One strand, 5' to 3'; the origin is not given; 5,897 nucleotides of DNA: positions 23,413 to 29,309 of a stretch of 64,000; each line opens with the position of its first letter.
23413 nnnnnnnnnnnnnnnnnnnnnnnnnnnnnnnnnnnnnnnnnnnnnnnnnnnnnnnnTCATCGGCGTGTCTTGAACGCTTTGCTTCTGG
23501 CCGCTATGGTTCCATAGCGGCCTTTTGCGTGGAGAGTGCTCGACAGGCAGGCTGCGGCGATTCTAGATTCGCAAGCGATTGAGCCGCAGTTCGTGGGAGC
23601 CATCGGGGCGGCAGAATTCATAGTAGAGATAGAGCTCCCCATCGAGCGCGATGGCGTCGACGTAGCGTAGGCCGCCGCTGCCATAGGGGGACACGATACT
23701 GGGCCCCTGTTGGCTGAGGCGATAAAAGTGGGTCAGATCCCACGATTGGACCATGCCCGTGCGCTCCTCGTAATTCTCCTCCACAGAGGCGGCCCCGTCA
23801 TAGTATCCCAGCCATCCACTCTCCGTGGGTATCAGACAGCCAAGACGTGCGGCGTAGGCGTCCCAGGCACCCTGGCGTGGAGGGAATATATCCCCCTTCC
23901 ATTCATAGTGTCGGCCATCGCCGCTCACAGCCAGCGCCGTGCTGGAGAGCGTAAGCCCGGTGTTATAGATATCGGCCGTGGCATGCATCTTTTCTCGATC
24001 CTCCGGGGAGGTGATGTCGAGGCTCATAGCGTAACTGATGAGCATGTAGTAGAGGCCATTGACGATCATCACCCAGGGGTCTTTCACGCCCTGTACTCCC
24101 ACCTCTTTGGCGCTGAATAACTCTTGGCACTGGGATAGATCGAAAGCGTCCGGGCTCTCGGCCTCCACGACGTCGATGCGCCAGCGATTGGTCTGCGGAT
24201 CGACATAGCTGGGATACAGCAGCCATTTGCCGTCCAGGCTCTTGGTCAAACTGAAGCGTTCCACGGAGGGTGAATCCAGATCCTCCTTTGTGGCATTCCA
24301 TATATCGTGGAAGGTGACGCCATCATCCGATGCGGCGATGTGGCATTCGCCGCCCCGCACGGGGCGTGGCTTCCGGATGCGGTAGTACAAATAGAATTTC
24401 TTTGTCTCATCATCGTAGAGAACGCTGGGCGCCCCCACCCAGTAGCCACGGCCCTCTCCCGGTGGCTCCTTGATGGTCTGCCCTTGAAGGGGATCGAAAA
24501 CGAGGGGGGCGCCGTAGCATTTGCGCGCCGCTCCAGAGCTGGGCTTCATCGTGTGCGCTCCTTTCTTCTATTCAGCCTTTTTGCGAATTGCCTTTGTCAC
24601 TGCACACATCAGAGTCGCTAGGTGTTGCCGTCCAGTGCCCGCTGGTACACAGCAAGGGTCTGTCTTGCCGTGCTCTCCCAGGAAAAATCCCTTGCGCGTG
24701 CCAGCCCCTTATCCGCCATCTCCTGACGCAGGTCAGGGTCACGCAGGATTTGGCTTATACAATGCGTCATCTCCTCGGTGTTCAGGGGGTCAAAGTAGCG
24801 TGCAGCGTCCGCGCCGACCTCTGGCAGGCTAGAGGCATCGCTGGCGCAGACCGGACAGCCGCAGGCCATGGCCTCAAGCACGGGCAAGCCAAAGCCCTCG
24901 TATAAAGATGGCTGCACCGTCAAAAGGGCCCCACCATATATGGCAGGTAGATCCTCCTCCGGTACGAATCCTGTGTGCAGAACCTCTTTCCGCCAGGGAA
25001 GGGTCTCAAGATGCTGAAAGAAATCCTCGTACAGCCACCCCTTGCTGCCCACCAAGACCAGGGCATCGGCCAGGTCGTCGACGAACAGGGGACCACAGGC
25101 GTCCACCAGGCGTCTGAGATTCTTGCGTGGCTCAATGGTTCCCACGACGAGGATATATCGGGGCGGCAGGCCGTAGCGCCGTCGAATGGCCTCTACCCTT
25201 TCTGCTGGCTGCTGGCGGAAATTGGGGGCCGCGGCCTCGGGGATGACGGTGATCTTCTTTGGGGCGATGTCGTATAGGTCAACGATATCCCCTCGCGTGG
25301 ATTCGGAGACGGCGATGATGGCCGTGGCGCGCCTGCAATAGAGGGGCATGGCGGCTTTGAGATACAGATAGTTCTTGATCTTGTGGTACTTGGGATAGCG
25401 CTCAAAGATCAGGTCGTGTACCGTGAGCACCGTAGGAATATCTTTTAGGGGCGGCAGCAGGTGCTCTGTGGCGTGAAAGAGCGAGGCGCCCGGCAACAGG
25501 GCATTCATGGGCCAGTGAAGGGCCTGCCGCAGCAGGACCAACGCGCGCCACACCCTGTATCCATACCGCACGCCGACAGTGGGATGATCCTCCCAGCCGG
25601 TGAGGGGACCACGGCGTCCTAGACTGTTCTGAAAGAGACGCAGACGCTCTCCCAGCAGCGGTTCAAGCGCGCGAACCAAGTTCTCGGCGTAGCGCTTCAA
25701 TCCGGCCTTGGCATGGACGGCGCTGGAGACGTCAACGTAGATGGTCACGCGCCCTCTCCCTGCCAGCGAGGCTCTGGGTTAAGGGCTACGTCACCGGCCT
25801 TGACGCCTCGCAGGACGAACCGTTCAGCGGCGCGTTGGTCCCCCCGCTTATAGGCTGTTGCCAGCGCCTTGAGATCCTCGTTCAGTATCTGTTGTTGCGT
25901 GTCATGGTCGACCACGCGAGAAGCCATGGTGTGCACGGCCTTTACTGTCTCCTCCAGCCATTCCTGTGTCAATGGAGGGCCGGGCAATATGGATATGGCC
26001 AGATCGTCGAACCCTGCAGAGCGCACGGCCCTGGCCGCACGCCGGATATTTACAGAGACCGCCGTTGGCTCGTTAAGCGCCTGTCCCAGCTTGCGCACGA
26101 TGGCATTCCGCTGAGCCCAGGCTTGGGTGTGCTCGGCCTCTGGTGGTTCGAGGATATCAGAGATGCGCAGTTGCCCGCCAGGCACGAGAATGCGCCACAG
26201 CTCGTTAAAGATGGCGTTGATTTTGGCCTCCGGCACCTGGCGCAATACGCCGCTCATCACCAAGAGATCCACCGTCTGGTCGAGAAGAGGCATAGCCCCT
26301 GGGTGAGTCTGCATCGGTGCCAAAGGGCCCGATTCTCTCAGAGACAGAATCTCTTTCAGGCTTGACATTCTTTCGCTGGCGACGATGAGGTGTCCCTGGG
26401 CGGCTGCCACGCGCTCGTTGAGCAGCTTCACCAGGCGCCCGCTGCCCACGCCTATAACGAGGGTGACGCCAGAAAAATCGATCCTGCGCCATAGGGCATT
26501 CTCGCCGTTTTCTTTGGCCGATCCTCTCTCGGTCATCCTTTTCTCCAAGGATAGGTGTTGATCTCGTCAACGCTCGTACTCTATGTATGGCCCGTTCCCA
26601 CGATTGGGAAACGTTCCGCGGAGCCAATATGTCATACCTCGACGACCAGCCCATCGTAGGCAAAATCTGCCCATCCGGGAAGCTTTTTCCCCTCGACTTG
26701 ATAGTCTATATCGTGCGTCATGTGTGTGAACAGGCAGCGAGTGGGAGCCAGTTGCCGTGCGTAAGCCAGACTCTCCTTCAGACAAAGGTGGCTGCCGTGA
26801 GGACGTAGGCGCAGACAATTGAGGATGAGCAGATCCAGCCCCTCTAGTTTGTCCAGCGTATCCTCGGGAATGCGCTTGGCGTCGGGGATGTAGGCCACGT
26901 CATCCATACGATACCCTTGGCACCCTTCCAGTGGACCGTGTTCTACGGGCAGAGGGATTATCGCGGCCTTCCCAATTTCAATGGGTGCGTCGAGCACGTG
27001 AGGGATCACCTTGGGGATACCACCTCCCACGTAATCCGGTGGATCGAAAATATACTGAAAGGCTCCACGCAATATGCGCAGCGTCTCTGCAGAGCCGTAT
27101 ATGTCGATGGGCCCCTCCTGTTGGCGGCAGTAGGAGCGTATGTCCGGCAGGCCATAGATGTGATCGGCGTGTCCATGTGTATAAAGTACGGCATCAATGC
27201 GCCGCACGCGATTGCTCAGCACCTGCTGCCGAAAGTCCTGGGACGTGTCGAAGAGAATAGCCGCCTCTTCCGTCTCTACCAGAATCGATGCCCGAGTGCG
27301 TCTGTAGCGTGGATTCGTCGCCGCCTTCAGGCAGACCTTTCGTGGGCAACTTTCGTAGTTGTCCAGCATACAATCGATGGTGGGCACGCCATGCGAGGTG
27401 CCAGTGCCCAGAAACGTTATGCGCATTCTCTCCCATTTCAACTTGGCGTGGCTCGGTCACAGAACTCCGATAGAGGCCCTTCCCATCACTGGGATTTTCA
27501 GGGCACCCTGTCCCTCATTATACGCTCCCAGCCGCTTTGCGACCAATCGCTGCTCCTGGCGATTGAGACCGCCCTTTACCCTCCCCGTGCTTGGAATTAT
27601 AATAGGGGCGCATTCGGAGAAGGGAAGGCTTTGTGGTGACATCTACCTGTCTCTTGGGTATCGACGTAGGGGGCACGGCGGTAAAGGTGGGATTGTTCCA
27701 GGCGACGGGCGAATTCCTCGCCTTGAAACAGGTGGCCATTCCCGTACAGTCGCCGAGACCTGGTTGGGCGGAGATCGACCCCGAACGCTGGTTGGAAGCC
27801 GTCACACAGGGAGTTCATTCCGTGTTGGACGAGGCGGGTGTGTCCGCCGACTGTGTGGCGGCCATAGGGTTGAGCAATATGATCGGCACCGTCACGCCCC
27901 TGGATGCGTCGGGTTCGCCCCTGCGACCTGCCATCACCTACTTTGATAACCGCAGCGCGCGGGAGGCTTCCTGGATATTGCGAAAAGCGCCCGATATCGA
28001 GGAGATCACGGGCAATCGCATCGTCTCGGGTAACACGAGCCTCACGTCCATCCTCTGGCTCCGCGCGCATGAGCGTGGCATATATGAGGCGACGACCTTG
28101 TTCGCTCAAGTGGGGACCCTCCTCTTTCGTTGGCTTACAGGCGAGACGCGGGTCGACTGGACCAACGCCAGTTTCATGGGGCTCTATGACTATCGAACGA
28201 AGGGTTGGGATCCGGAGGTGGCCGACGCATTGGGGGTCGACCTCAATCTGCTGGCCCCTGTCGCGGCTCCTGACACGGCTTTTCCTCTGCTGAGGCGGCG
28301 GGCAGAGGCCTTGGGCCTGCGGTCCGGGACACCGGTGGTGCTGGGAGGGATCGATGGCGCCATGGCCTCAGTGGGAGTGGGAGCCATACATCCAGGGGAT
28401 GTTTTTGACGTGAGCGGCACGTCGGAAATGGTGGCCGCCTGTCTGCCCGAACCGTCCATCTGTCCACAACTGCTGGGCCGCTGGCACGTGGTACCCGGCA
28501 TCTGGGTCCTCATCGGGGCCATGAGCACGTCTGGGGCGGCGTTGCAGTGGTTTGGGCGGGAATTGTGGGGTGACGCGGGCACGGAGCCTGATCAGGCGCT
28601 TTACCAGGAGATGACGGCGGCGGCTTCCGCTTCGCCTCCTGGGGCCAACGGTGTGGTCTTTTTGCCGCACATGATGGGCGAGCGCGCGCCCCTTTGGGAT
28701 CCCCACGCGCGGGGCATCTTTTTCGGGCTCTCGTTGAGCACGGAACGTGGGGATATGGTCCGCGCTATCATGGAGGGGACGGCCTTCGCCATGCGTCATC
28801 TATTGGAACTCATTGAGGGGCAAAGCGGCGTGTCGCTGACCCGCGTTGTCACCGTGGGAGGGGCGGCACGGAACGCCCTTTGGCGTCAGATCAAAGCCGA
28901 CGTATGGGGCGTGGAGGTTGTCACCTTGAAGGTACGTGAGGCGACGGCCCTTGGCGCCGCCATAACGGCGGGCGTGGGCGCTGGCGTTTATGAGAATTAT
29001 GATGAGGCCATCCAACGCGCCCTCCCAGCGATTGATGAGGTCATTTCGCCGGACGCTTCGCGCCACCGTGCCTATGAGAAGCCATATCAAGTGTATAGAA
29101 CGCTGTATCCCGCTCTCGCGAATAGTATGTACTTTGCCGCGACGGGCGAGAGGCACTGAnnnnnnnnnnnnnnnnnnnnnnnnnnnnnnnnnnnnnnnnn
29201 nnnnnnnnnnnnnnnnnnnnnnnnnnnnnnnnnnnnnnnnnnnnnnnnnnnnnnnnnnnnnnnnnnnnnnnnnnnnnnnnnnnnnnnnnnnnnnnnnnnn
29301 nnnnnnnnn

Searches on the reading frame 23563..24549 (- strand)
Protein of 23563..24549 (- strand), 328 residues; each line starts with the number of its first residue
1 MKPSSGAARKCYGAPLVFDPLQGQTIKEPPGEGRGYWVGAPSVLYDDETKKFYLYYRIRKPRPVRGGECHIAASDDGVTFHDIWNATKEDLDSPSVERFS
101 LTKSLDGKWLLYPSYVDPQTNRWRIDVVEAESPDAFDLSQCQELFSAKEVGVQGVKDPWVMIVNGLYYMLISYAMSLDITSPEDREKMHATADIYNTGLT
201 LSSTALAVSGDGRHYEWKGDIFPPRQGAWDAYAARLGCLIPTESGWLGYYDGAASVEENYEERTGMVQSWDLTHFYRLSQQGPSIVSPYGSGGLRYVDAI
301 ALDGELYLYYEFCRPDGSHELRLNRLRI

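Call 16: search_protein_families(library=pfam, proteins=[window:23563-24549:-], max_evalue=0.1)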
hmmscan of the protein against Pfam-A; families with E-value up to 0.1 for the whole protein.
window:23563-24549:- (328 aa): 1 family
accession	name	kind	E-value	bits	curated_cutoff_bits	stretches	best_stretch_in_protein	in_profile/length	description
PF04616.20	Glyco_hydro_43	-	0.046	13.5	32.2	0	49-172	76-199/288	Glycosyl hydrolases family 43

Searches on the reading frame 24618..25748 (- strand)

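Call 16: search_protein_families(library=pfam, proteins=[window:24618-25748:-], max_evalue=0.1)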
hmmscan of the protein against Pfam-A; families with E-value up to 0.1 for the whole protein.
window:24618-25748:- (376 aa): 6 families
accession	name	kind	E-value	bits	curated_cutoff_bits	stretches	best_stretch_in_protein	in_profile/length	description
PF00534.26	Glycos_transf_1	-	4e-27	95.3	26.4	1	193-348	10-169/172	Glycosyl transferases group 1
PF13692.12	Glyco_trans_1_4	-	1.1e-22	81.3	27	1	197-337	2-142/142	Glycosyl transferases group 1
PF13439.12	Glyco_transf_4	-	1.8e-14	54.5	28.5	1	16-170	3-163/170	Glycosyltransferase Family 4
PF13524.12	Glyco_trans_1_2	-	6.1e-14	52.6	25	1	230-365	17-143/144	Glycosyl transferase-like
PF13579.12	Glyco_trans_4_4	-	8.2e-09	36.4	29.7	1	16-170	2-156/158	Glycosyl transferase 4-like domain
PF20706.3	GT4-conflict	-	2.1e-08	34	26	1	193-362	194-383/385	Family 4 Glycosyltransferase in conflict systems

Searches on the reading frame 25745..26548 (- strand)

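Call 16: search_protein_families(library=pfam, proteins=[window:25745-26548:-], max_evalue=0.1)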
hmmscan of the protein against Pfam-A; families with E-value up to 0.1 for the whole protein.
window:25745-26548:- (267 aa): 7 families
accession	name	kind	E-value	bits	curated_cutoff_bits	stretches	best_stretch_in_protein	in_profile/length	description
PF13649.12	Methyltransf_25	-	2.4e-07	31.8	27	1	30-125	2-97/97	Methyltransferase domain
PF08241.18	Methyltransf_11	-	2.5e-07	31.7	21.2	1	31-128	2-94/95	Methyltransferase domain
PF08242.18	Methyltransf_12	-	4.6e-05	24.5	30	1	30-127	1-98/98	Methyltransferase domain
PF20922.3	Anamorsin_N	-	0.014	15.5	27.1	1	96-141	54-99/163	Anamorsin, N-terminal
PF01209.24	Ubie_methyltran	-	0.022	14.5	20.1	1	81-147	105-169/233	ubiE/COQ5 methyltransferase family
PF25762.1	HAUS1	-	0.044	14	40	1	199-242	22-65/236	HAUS augmin-like complex subunit 1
PF13847.12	Methyltransf_31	-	0.05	13.7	27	0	85-144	65-125/145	Methyltransferase domain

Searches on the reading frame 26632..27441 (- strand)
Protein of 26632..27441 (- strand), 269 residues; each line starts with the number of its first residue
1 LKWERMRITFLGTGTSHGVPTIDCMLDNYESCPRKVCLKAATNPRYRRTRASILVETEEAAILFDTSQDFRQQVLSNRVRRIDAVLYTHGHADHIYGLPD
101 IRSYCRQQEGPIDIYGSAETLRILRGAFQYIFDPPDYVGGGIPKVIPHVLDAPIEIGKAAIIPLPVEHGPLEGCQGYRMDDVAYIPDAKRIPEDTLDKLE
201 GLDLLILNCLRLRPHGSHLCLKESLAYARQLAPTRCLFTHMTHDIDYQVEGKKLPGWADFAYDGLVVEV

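Call 16: search_protein_families(library=pfam, proteins=[window:26632-27441:-], max_evalue=0.1)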
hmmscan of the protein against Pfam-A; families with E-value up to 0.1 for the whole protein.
window:26632-27441:- (269 aa): 4 families
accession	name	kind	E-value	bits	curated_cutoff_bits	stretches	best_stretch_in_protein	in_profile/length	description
PF12706.13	Lactamase_B_2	-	2.1e-34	119.3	27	1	62-241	3-200/200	Beta-lactamase superfamily domain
PF00753.33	Lactamase_B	-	1.3e-13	51.7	22.7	1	50-240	6-196/196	Metallo-beta-lactamase superfamily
PF13483.12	Lactamase_B_3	-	0.01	16.3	24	1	51-142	8-58/160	Beta-lactamase superfamily domain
PF16661.11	Lactamase_B_6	-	0.099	12.4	27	0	54-117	1-72/193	Metallo-beta-lactamase superfamily domain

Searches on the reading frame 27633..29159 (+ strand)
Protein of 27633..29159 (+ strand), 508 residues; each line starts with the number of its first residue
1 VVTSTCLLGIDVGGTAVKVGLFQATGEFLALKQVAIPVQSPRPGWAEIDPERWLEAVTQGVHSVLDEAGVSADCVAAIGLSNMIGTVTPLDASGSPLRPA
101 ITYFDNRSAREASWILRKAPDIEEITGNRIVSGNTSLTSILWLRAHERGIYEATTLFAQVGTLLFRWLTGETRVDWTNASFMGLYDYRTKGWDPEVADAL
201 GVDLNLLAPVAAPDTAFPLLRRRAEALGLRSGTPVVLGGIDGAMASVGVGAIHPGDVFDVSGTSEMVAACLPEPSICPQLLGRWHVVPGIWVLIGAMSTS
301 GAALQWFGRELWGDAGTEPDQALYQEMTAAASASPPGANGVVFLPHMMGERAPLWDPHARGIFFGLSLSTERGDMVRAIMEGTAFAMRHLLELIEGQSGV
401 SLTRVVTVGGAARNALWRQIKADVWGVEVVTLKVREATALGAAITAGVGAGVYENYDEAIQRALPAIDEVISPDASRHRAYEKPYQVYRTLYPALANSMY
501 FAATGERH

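Call 16: search_protein_families(library=pfam, proteins=[window:27633-29159:+], max_evalue=0.1)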
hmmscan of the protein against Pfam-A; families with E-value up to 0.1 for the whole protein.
window:27633-29159:+ (508 aa): 4 families
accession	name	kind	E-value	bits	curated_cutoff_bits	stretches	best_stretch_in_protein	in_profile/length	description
PF00370.27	FGGY_N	-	5e-50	170.8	28.8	1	7-248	2-245/245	FGGY family of carbohydrate kinases, N-terminal domain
PF02782.22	FGGY_C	-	2.1e-43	148.9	27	1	260-449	4-197/198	FGGY family of carbohydrate kinases, C-terminal domain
PF01869.26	BcrAD_BadFG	-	4.3e-07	30.2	31.5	1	8-78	1-65/271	BadF/BadG/BcrA/BcrD ATPase family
PF00480.26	ROK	-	0.029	14.3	22.9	0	8-43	2-31/294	ROK family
